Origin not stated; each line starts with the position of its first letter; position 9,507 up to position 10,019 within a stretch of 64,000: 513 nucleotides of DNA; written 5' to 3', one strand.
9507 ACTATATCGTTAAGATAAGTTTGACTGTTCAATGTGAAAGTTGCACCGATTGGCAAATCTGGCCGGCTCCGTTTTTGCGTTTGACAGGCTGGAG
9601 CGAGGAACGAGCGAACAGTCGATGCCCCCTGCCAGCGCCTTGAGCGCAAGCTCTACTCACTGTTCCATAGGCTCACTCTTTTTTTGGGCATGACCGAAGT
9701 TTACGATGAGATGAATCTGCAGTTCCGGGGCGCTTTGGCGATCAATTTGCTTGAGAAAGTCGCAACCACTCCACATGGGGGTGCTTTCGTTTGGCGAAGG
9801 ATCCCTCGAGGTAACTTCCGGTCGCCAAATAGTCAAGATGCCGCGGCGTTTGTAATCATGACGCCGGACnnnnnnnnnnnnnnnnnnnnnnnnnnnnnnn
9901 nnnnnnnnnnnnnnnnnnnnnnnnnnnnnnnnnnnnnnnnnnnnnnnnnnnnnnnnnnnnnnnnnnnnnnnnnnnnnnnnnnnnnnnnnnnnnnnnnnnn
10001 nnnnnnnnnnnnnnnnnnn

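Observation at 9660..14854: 5-kb insertion-sequence nest in which every junction is a CTAG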

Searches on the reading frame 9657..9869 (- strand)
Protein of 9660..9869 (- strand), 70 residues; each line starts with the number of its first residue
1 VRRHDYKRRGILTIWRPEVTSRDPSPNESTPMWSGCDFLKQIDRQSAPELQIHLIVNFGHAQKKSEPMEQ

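Call 7: search_protein_families(library=pfam, proteins=[window:9657-9836:-], max_evalue=0.01)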
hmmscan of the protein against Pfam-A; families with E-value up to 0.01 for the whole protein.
window:9657-9836:- (59 aa): 0 families

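Call 44: search_protein_families(library=pfam, proteins=[window:9660-9869:-], max_evalue=5)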
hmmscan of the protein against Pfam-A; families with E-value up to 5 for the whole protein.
seq(70 aa): 0 families

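Call 45: search_protein_families(library=ncbifam, proteins=[window:9660-9869:-], max_evalue=10)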
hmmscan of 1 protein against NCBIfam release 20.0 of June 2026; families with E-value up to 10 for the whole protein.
seq(70 aa): 0 families
